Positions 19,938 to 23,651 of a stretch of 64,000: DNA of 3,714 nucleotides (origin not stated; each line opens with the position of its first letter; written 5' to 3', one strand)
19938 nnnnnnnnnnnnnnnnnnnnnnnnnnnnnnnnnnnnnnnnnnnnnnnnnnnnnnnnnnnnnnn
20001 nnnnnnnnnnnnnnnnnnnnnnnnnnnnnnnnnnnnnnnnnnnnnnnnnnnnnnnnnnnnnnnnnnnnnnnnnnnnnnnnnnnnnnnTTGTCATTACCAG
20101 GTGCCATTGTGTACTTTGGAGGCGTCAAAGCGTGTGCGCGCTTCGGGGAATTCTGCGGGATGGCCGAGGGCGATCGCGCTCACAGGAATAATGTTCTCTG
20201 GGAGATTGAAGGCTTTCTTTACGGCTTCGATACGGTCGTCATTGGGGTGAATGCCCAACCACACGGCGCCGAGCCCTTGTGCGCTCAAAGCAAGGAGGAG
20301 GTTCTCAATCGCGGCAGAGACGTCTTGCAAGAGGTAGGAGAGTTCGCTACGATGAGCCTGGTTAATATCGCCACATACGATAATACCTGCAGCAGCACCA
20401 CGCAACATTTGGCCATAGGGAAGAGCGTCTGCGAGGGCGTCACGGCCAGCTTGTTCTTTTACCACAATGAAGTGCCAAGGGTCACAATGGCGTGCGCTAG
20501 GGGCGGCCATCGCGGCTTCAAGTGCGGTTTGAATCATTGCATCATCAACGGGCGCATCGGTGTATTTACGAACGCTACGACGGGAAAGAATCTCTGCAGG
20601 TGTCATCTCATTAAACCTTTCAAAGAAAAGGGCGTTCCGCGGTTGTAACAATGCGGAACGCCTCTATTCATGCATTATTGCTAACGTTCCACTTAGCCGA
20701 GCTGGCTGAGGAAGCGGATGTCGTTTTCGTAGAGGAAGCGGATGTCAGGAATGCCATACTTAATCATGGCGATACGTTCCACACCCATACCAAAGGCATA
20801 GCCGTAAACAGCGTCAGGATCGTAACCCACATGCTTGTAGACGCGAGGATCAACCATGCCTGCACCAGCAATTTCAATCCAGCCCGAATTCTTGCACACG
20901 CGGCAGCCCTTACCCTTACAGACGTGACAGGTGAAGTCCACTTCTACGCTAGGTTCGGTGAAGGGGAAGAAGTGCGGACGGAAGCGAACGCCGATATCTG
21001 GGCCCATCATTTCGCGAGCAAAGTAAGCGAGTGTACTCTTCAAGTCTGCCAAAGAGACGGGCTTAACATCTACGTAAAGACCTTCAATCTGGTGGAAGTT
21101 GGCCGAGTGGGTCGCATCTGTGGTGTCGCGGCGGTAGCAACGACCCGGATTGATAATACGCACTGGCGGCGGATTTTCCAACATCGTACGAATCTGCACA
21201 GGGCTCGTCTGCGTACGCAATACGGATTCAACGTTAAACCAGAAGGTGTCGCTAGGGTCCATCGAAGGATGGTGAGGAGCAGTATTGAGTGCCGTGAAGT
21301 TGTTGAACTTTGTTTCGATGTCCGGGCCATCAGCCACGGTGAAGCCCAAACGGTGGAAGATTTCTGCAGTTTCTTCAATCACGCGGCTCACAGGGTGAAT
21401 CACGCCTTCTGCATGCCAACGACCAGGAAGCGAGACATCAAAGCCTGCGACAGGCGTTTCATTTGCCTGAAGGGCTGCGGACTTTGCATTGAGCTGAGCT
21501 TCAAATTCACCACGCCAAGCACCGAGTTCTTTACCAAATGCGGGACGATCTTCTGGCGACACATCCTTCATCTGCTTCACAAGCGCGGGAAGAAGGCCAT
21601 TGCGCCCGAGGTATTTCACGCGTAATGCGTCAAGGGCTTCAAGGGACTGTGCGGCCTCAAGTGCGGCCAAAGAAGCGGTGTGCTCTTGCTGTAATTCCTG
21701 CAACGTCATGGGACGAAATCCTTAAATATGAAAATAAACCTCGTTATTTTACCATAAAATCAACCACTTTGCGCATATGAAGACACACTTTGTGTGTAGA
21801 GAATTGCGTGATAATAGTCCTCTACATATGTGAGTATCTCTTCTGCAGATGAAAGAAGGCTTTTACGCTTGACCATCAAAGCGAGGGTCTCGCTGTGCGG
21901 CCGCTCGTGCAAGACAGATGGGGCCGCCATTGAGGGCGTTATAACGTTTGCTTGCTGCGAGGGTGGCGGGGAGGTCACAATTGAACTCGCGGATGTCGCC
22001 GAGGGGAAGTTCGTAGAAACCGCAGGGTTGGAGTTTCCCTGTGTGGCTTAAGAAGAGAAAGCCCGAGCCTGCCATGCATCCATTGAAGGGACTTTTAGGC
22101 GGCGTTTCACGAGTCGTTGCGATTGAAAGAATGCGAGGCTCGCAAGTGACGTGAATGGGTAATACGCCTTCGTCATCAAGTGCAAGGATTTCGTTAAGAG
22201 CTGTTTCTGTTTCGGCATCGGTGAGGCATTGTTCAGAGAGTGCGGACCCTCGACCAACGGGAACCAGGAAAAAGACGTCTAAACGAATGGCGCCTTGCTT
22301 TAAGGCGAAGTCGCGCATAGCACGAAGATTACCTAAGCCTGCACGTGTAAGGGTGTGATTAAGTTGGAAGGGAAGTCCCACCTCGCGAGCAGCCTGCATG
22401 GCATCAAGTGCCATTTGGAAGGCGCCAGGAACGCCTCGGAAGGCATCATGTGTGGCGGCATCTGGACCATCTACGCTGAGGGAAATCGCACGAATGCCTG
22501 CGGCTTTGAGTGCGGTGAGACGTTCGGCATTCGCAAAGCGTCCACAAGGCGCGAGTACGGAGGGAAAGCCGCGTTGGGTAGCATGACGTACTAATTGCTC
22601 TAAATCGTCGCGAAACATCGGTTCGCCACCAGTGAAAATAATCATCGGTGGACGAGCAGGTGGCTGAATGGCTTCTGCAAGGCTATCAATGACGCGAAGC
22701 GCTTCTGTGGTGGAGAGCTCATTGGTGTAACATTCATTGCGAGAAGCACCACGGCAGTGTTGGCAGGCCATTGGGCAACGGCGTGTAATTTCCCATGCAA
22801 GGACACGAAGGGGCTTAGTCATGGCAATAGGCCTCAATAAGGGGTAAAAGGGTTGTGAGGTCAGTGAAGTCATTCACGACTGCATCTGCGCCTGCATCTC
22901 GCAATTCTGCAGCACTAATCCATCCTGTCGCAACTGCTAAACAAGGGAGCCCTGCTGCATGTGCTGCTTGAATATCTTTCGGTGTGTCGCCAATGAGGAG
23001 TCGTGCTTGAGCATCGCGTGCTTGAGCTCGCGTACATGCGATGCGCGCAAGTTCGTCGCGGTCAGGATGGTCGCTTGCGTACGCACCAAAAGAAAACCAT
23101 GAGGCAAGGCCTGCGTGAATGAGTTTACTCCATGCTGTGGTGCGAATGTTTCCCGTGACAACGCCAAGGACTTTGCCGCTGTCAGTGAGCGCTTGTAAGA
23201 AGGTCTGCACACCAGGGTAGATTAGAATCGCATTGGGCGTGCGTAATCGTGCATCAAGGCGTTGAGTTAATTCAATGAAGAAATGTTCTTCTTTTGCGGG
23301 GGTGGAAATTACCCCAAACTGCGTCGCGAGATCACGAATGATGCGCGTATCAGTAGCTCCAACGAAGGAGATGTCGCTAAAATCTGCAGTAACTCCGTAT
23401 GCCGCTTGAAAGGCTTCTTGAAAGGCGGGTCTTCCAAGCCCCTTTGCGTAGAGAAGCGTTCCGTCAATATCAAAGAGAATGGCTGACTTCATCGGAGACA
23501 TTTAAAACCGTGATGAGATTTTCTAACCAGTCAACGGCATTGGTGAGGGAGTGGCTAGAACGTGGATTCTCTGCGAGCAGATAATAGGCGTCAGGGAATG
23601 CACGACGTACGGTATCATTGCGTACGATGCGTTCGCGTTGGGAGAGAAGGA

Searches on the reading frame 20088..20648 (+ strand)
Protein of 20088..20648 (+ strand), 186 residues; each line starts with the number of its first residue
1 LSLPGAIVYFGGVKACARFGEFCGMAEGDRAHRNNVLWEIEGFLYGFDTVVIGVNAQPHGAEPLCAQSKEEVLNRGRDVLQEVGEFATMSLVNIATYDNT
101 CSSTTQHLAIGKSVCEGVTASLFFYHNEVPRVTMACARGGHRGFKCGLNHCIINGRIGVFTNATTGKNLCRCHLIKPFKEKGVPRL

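Call 8: search_protein_families(library=pfam, proteins=[window:20088-20648:+])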
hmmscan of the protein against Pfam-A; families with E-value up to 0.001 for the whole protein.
window:20088-20648:+ (186 aa): 0 families

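Call 74: search_protein_families(library=pfam, alignment_id=A5, max_evalue=0.00001)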
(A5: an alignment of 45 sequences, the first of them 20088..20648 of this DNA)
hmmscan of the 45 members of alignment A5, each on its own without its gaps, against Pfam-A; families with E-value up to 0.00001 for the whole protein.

A. member 1, window:20088-20648:+ (186 aa): 0 families

B. families by the number of members that match (of 45 scanned): 17 families
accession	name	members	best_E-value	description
PF01131.25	Topoisom_bac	1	4.9e-116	DNA topoisomerase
PF01409.25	tRNA-synt_2d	1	4e-91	tRNA synthetases class II core domain (F)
PF00005.33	ABC_tran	1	1.4e-34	ABC transporter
PF05136.18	Phage_portal_2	1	4.7e-33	Phage portal protein, lambda family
PF00239.26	Resolvase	1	1.1e-32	Resolvase, N terminal domain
PF01751.28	Toprim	1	9.9e-21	Toprim domain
PF02912.23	Phe_tRNA-synt_N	1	2.2e-20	Aminoacyl tRNA synthetase class II, N-terminal domain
PF01168.26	Ala_racemase_N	1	5.2e-19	Alanine racemase, N-terminal domain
PF03061.28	4HBT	1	6e-15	Thioesterase superfamily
PF13279.12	4HBT_2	1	3.4e-14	Thioesterase-like superfamily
PF17912.7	OB_MalK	1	1.6e-10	MalK OB fold domain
PF00561.26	Abhydrolase_1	1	8.2e-09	alpha/beta hydrolase fold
PF08402.16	TOBE_2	1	2.9e-08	TOBE domain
PF18836.7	B_solenoid_ydck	1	2.8e-07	YdcK Beta solenoid repeat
PF12146.15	Hydrolase_4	1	3e-07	Serine aminopeptidase, S33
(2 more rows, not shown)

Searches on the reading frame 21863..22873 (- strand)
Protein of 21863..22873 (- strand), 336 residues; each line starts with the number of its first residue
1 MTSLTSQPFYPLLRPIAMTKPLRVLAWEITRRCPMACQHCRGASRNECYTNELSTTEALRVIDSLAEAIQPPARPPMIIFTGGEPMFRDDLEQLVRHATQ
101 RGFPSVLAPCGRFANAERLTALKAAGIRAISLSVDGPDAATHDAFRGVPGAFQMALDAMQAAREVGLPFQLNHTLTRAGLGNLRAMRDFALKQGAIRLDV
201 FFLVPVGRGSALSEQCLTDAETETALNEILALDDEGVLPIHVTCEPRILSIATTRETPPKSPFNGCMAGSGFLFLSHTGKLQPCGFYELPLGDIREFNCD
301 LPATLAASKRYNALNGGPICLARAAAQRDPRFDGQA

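Call 8: search_protein_families(library=pfam, proteins=[window:21863-22873:-])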
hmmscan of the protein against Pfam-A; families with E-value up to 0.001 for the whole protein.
window:21863-22873:- (336 aa): 1 family
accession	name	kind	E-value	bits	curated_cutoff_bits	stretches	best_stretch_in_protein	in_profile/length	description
PF04055.27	Radical_SAM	-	5.9e-19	69.3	29.5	1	28-173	2-148/166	Radical SAM superfamily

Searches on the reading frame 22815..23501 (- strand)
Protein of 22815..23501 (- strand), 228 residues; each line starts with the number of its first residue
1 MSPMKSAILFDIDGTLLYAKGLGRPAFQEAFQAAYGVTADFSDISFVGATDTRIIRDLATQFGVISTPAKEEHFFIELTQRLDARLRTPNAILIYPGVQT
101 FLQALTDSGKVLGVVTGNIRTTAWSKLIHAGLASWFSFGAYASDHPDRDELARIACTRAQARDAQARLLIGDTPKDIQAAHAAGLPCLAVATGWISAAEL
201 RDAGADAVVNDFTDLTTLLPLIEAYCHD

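Call 8: search_protein_families(library=pfam, proteins=[window:22815-23501:-])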
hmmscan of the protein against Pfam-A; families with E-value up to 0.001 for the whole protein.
window:22815-23501:- (228 aa): 4 families
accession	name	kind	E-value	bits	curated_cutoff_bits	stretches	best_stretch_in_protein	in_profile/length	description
PF13419.12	HAD_2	-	3.4e-19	70.1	23.8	1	8-190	1-178/178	Haloacid dehalogenase-like hydrolase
PF00702.32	Hydrolase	-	2e-15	58.2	26.4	1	7-184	3-191/191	haloacid dehalogenase-like hydrolase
PF13242.12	Hydrolase_like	-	6e-10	39.3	22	1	163-215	20-75/75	HAD-hyrolase-like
PF12710.13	HAD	-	6.1e-10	40.3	27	1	8-180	1-188/189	haloacid dehalogenase-like hydrolase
